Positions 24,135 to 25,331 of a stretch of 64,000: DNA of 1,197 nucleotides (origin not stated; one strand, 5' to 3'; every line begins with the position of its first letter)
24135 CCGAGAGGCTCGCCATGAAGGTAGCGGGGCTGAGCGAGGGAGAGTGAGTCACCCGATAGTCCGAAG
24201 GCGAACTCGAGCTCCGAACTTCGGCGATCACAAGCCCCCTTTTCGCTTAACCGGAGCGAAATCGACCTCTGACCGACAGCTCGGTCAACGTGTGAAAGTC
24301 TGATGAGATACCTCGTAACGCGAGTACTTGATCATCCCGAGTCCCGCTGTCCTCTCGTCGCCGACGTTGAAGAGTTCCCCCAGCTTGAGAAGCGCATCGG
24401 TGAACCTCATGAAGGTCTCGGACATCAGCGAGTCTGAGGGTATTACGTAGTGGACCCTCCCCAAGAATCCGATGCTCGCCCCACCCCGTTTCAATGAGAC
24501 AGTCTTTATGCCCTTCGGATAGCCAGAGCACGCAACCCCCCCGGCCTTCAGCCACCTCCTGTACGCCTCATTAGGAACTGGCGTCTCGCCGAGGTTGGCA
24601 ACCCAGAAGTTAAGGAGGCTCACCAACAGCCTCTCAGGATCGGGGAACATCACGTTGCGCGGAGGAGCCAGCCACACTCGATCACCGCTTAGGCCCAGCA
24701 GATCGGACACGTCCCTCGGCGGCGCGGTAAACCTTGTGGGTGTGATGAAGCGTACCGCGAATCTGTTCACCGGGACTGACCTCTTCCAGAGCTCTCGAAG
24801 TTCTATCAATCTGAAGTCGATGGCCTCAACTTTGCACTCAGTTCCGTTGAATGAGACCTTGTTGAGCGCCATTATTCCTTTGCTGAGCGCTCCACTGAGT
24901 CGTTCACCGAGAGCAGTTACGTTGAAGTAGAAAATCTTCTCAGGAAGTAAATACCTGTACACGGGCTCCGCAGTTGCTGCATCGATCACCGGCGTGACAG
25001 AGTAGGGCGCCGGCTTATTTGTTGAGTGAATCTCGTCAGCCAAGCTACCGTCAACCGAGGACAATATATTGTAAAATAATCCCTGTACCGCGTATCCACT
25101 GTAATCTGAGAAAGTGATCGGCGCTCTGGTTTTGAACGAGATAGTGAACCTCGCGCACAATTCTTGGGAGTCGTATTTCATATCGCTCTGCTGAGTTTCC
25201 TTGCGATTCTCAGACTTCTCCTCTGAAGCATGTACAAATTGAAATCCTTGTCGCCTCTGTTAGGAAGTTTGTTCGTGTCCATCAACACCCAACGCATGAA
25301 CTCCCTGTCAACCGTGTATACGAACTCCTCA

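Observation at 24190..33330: Lower-GC island carrying an array-less, adaptation-less type I-A CRISPR-Cas interference cassette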

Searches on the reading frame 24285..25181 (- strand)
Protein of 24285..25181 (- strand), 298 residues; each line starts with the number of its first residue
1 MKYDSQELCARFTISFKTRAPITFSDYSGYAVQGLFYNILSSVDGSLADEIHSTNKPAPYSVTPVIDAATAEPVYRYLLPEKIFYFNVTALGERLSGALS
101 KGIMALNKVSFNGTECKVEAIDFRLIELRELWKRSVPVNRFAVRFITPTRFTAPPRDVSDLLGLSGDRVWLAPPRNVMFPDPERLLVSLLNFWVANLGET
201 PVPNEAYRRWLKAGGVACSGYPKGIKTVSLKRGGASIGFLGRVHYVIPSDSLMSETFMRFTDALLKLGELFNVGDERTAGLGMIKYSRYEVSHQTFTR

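Call 4: search_protein_families(library=pfam, proteins=[window:24285-25181:-], max_evalue=0.01)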
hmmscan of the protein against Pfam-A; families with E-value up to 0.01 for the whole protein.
window:24285-25181:- (298 aa): 2 families
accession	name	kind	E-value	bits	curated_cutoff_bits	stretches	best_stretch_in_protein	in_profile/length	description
PF10040.14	CRISPR_Cas6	-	1.7e-11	45.2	25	1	143-284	1-89/89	CRISPR-associated endoribonuclease Cas6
PF19308.4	CRISPR_Cas6_N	-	0.0062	17.2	23.9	1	17-65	10-58/147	CRISPR Cas6 N-terminal domain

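Call 5: search_protein_families(library=ncbifam, proteins=[window:24285-25181:-], max_evalue=0.01)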
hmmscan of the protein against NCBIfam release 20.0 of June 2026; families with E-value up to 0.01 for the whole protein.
window:24285-25181:- (298 aa): 1 family
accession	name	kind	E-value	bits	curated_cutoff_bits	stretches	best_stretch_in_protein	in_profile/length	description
TIGR01877.1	cas_cas6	equivalog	2e-13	51.2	58.65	1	50-285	1-200/200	CRISPR-associated endoribonuclease Cas6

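Call 38: find_encoding_contigs(protein=window:24285-25181:-, flank=10000, max_places=10)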
Protein window:24285-25181:- (298 aa): no gene with exactly this product is on record in the collection.

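Call 40: list_cluster_members(proteins=[window:24285-25181:-, window:22715-24178:+, window:33218-34897:-, window:25181-26311:-, window:27123-28796:-, P0001, P0125])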
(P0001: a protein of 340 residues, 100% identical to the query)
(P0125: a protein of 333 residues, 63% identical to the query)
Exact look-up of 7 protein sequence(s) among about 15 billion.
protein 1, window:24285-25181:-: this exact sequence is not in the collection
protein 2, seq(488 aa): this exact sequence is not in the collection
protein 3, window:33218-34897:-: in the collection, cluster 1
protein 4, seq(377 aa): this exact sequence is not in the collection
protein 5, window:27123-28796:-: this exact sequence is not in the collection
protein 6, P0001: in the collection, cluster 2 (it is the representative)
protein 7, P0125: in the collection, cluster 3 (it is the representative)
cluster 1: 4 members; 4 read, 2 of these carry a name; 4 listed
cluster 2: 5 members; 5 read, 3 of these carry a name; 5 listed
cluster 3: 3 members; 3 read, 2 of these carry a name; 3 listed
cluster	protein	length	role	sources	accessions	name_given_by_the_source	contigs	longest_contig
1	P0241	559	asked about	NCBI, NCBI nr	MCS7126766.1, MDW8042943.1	MAG: helicase-related protein [Thaumarchaeota archaeon] | helicase-related protein [Candidatus Calditenuaceae archaeon]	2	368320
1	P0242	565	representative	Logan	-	-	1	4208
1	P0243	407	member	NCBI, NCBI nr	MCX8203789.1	MAG: helicase-related protein, partial [Nitrososphaeria archaeon] | helicase-related protein [Nitrososphaeria archaeon]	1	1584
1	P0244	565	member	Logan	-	-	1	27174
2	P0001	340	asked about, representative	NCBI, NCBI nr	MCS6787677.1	MAG: type I-A CRISPR-associated protein Cas7/Csa2 [Aigarchaeota archaeon] | type I-A CRISPR-associated protein Cas7/Csa2 [Aigarchaeota archaeon]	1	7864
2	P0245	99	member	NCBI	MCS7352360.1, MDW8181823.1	MAG: type I-A CRISPR-associated protein Cas7/Csa2, partial [Anaerolineae bacterium]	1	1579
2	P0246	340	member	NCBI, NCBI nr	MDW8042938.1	MAG: type I-A CRISPR-associated protein Cas7/Csa2 [Nitrososphaerota archaeon] | type I-A CRISPR-associated protein Cas7/Csa2 [Nitrososphaerota archaeon]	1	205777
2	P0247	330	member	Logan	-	-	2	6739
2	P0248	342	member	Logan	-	-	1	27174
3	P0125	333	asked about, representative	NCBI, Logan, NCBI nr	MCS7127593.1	MAG: CRISPR-associated endonuclease Cas1 [Thaumarchaeota archaeon] | CRISPR-associated endonuclease Cas1 [Candidatus Calditenuaceae archaeon]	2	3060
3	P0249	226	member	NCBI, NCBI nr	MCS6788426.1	MAG: CRISPR-associated endonuclease Cas1, partial [Aigarchaeota archaeon] | CRISPR-associated endonuclease Cas1 [Aigarchaeota archaeon]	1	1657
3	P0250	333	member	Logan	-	-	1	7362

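Call 41: find_encoding_contigs(protein=P0248, flank=10000, max_places=4)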
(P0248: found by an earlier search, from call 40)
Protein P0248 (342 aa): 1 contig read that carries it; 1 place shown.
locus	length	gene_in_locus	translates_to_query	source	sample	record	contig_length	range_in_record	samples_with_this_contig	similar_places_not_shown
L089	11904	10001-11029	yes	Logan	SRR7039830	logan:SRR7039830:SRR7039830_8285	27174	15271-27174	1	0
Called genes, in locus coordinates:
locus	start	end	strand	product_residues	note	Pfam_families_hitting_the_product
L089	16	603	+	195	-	PF06195:DUF996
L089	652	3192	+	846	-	PF01804:Penicil_amidase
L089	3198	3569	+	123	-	-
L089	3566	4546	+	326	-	PF00248:Aldo_ket_red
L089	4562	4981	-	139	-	PF01597:GCV_H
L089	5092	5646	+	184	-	PF01467:CTP_transf_like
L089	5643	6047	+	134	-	-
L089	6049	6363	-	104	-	PF19026:UBA_HYPK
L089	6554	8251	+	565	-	PF04851:ResIII, PF00270:DEAD, PF21210:RNA_helicase_helical, PF00271:Helicase_C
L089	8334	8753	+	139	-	-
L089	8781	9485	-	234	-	PF22662:Csa3_N, PF13412:HTH_24 (weak)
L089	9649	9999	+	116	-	PF09702:Cas_Csa5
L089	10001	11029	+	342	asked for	PF01905:DevR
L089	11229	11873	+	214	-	-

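Call 42: find_encoding_contigs(protein=P0250, flank=10000, max_places=4)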
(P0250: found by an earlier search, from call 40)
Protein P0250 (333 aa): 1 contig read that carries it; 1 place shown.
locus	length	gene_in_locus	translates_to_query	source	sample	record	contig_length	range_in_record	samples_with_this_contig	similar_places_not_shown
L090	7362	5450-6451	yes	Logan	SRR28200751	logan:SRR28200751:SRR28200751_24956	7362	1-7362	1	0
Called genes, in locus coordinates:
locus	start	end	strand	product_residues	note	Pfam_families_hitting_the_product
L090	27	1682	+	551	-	PF00270:DEAD, PF00271:Helicase_C, PF22590:Cas3-like_C_2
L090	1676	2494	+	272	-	-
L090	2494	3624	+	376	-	PF27795:CRISPR-assoc_prot_CsaX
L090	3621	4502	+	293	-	PF10040:CRISPR_Cas6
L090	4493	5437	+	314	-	PF06023:Csa1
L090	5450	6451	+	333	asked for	PF01867:Cas_Cas1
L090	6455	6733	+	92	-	PF09827:CRISPR_Cas2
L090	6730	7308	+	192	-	PF01930:Cas_Cas4, PF12705:PDDEXK_1, PF06023:Csa1 (weak)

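Call 71: search_protein_families(library=padloc, proteins=[window:24285-25181:-], max_evalue=0.01)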
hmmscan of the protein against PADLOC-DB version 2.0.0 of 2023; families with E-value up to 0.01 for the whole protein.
window:24285-25181:- (298 aa): 9 families
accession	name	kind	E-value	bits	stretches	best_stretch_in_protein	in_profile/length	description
PDLC01466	Cas6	-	8.1e-20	69.4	1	42-286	21-219/223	"CAS-I,CAS-II,CAS-III,CAS-IV,CAS-V,CAS-VI; crRNAmaturation"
PDLC01650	Cas6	-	6.8e-15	54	1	143-282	1-102/102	"CAS-I,CAS-II,CAS-III,CAS-IV,CAS-V,CAS-VI; crRNAmaturation"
PDLC00956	Cas6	-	5.4e-14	51.2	1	50-285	1-200/200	CRISPR-associated endoribonuclease Cas6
PDLC01265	Cas6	-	7.6e-10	37.9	1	58-285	2-179/179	"CAS-I,CAS-II,CAS-III,CAS-IV,CAS-V,CAS-VI; crRNAmaturation"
PDLC01372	Cas6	-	1.3e-05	23.4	1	11-122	2-112/235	"CAS-I,CAS-II,CAS-III,CAS-IV,CAS-V,CAS-VI; crRNAmaturation"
PDLC01477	Cas6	-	2e-05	22.3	0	263-286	271-294/296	"CAS-I,CAS-II,CAS-III,CAS-IV,CAS-V,CAS-VI; crRNAmaturation"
PDLC02100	Cas6a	-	0.00027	18.9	1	138-286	122-247/252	-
PDLC02042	Cas6d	-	0.0003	18.7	1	18-66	11-59/271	-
PDLC02098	Cas6_IIIa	-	0.00057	18.4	1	10-153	1-105/200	-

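Call 72: find_homologous_proteins(query=window:24285-25181:-, max_evalue=1e-40)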
Query window:24285-25181:- (298 aa): 9 proteins with E <= 1e-40 among 2167 candidates.
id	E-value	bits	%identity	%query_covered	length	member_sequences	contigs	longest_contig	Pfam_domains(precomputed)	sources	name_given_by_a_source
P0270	1.0e-165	568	100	85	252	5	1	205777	PF10040.15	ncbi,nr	ncbi:MAG: CRISPR system precrRNA processing endoribonuclease RAMP protein Cas6 [Nitrososphaerota arc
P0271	2.8e-165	567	84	97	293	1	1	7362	PF10040.15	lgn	-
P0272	1.7e-136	472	68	98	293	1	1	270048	PF10040.15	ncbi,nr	ncbi:MAG: CRISPR system precrRNA processing endoribonuclease RAMP protein Cas6 [Nitrososphaerota arc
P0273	6.4e-115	401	68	82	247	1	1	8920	PF10040.15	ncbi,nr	ncbi:MAG: CRISPR system precrRNA processing endoribonuclease RAMP protein Cas6 [Nitrososphaerota arc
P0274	1.1e-104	368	57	95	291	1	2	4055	PF10040.15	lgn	-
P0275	2.9e-91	324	50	95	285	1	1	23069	PF10040.15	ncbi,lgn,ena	-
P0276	4.4e-64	235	50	69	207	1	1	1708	PF10040.15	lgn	-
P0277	6.3e-62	228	40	94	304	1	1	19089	PF10040.15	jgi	jgi:CRISPR/Cas system endoribonuclease Cas6 (RAMP superfamily)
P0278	7.3e-60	221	39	94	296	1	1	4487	PF10040.15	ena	-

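Call 73: list_cluster_members(proteins=[P0270])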
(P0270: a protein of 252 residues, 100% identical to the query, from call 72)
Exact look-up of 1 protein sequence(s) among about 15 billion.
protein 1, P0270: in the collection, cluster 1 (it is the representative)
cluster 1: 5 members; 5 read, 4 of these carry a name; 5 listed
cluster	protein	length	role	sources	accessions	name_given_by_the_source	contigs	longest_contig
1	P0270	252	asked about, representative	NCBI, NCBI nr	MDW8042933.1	MAG: CRISPR system precrRNA processing endoribonuclease RAMP protein Cas6 ... | CRISPR system precrRNA processing endoribonuclease RAMP protein Cas6 [Nitrososphaerota ...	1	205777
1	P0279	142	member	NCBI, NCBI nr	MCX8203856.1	MAG: CRISPR system precrRNA processing endoribonuclease RAMP protein Cas6, partial ... | CRISPR system precrRNA processing endoribonuclease RAMP protein Cas6 [Nitrososphaeria ...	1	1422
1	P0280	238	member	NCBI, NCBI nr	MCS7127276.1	MAG: CRISPR system precrRNA processing endoribonuclease RAMP protein Cas6, partial ... | CRISPR system precrRNA processing endoribonuclease RAMP protein Cas6 [Candidatus ...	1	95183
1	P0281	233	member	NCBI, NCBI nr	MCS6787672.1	MAG: CRISPR system precrRNA processing endoribonuclease RAMP protein Cas6, partial ... | CRISPR system precrRNA processing endoribonuclease RAMP protein Cas6 [Aigarchaeota ...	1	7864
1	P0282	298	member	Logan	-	-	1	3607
